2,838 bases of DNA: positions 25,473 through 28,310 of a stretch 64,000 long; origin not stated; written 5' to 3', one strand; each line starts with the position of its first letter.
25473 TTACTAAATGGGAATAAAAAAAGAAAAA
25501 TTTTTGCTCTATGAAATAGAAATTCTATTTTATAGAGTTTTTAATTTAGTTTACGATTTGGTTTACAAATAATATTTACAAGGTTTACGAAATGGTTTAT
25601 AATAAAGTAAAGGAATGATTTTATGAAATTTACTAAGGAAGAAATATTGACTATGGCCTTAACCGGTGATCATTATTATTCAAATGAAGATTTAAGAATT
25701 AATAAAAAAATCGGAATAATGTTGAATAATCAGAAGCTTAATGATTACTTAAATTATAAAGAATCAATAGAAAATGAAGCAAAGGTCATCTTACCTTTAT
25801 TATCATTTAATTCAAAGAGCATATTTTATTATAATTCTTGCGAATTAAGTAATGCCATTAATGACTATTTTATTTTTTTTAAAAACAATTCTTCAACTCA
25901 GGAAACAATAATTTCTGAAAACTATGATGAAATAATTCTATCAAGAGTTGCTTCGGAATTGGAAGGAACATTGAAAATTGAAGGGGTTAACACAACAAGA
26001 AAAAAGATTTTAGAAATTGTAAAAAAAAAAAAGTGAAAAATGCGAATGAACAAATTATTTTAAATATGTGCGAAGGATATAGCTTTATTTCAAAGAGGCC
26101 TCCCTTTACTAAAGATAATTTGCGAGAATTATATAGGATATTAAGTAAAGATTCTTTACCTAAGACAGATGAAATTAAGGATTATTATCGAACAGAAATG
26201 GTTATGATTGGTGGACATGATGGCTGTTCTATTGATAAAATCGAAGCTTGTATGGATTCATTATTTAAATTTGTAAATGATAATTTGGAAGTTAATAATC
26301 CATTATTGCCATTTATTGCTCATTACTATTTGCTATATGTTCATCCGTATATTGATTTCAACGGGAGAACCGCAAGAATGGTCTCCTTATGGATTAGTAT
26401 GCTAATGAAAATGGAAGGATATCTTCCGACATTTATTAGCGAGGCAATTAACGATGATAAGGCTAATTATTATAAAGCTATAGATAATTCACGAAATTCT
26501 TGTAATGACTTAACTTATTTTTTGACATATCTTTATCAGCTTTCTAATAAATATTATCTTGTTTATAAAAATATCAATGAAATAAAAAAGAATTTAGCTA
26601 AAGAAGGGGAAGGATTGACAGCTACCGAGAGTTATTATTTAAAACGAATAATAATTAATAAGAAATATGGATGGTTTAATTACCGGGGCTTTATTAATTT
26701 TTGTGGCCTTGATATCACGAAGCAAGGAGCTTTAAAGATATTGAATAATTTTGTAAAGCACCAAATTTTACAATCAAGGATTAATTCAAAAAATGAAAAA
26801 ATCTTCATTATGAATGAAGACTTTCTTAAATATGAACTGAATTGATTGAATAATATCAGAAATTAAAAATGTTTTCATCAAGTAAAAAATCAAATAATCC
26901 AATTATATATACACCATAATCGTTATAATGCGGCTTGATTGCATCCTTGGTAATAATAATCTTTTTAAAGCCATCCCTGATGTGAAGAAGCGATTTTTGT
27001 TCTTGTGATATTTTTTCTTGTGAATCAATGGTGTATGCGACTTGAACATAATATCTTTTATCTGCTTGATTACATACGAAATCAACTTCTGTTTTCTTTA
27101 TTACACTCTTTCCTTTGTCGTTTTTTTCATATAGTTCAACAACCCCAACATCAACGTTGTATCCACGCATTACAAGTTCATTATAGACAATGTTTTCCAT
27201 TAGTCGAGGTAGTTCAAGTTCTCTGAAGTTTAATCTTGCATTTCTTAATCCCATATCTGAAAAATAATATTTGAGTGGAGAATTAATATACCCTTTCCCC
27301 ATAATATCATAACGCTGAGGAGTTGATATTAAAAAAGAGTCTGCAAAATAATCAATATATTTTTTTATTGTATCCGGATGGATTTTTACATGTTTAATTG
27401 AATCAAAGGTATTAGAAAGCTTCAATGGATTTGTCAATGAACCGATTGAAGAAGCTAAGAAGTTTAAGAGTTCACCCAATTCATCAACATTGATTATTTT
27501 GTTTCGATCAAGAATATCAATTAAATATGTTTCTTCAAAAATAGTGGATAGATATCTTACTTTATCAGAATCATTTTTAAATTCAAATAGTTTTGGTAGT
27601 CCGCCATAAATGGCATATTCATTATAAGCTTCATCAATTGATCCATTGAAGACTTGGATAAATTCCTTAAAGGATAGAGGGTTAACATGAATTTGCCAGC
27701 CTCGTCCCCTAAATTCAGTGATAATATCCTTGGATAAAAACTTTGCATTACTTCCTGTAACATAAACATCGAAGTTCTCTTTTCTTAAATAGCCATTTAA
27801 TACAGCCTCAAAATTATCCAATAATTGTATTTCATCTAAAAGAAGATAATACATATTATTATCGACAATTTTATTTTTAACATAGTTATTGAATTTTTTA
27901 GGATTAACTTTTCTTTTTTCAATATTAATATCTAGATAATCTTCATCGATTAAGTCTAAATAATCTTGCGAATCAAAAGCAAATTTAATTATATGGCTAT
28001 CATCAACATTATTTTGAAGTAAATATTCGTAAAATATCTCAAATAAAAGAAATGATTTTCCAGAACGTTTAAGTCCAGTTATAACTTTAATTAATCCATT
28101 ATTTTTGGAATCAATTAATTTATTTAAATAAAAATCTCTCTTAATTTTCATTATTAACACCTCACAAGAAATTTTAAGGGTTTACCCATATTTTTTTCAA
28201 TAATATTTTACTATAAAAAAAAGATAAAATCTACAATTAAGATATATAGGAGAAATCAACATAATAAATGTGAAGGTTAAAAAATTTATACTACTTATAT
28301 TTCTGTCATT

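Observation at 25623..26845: Fic gene split at an A12 tract exactly between its inhibitory TxxxEG helix and its catalytic domain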

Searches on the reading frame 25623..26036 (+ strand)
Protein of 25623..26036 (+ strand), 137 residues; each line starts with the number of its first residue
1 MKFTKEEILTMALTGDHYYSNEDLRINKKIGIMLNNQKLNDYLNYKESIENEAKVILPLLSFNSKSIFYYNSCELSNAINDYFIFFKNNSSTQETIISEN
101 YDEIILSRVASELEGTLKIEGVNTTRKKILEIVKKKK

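Call 4: search_protein_families(library=pfam, proteins=[window:25623-26033:+], max_evalue=1)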
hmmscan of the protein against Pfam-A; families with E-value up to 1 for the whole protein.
window:25623-26033:+ (137 aa): 0 families

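Call 20: search_protein_families(library=ncbifam, proteins=[window:25623-26033:+], max_evalue=0.01)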
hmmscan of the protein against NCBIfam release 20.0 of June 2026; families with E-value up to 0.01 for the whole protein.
window:25623-26033:+ (137 aa): 0 families

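Call 39: find_encoding_contigs(protein=window:25623-26036:+, flank=5000, max_places=10)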
Protein window:25623-26036:+ (137 aa): no gene with exactly this product is on record in the collection.

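Call 58: search_protein_representatives(protein=window:25623-26033:+)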
Query: 137 residues. Proteins with E-value up to 0.001 (for the whole library): 54; up to 1e-10: 21; up to 1e-30: 2. The best 54 are listed.
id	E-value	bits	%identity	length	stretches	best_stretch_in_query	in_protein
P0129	2.1e-34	134.4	53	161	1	6-136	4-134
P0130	1.8e-32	128.2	56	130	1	6-129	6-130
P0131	1.3e-29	119.0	57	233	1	6-137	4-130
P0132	5.5e-27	110.5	49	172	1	6-134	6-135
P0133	1.8e-24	102.4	45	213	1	6-136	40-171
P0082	7.1e-24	100.5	46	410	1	4-134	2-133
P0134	1.5e-21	93.0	45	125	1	6-116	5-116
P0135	5.9e-18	81.4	40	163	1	5-136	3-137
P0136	7.4e-18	81.1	44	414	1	11-134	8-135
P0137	6.1e-17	78.1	43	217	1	13-134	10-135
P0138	2.0e-16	76.5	40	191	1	8-135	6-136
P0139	3.3e-14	69.3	41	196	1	5-134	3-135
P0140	7.4e-14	68.1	46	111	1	6-90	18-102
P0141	8.4e-14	68.0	53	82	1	8-83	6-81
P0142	2.0e-13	66.8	41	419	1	12-133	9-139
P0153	5.2e-10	55.7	30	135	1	6-134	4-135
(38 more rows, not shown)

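Call 60: find_encoding_contigs(protein=P0153, flank=3000, max_places=3)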
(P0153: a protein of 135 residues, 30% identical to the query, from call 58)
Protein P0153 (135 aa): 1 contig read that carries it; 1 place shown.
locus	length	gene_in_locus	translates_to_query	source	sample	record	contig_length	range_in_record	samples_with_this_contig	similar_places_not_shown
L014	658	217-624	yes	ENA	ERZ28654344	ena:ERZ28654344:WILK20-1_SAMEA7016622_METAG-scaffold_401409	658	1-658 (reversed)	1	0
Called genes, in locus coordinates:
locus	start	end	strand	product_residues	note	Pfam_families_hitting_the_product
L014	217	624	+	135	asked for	-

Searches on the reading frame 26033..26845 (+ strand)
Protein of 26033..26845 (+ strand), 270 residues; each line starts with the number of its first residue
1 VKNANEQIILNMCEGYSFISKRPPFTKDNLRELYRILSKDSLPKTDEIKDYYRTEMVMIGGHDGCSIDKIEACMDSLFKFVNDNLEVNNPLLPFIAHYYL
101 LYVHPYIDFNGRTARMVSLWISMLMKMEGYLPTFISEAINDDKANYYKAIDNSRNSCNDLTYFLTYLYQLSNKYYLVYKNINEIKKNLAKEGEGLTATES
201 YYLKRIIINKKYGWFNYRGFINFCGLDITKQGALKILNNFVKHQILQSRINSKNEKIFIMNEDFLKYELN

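Call 4: search_protein_families(library=pfam, proteins=[window:26033-26842:+], max_evalue=1)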
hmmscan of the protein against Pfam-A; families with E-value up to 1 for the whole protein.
window:26033-26842:+ (270 aa): 1 family
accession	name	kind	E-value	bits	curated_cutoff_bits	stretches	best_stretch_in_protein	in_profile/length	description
PF02661.23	Fic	-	8.1e-10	39.8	24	1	24-120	1-91/93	Fic/DOC family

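Call 8: find_encoding_contigs(protein=window:26033-26845:+, flank=3000, max_places=10)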
Protein window:26033-26845:+ (270 aa): no gene with exactly this product is on record in the collection.

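Call 20: search_protein_families(library=ncbifam, proteins=[window:26033-26842:+], max_evalue=0.01)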
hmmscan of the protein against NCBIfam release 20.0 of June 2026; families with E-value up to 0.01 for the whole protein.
window:26033-26842:+ (270 aa): 1 family
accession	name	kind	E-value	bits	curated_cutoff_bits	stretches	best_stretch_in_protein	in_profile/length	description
NF046030.1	ProtAdlyltaseSoFic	equivalog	5.7e-09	35.4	550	1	77-261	166-349/361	protein adenylyltransferase Fic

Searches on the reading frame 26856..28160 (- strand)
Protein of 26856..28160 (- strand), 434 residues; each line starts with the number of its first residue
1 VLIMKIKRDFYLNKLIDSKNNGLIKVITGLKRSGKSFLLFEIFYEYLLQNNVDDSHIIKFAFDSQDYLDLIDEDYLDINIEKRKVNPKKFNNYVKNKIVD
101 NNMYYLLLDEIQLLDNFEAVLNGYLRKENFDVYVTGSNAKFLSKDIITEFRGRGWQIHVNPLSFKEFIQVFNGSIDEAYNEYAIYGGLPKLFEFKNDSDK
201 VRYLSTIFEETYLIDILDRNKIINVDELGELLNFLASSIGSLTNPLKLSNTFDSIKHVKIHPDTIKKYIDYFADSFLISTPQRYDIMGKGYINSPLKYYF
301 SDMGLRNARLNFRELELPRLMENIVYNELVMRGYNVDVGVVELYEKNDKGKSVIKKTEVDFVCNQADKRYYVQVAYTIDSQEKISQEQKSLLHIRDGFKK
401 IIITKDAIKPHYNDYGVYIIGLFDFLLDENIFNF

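Call 16: search_protein_families(library=pfam, proteins=[window:26856-28160:-], max_evalue=0.001)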
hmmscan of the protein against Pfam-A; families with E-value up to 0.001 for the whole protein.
window:26856-28160:- (434 aa): 2 families
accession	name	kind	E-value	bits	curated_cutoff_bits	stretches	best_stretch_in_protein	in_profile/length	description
PF13173.12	AAA_14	-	7.7e-28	97.5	27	1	24-167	4-128/129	AAA domain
PF13635.12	DUF4143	-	2.1e-18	67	28.1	1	215-376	3-159/160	Domain of unknown function (DUF4143)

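Call 20: search_protein_families(library=ncbifam, proteins=[window:26856-28160:-], max_evalue=0.01)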
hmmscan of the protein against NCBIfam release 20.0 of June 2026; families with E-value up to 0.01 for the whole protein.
window:26856-28160:- (434 aa): 1 family
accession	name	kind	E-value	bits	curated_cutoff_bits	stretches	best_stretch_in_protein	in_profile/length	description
NF003296.0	PRK04296.1-1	equivalog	0.0074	16.4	183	0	18-143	4-122/195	thymidine kinase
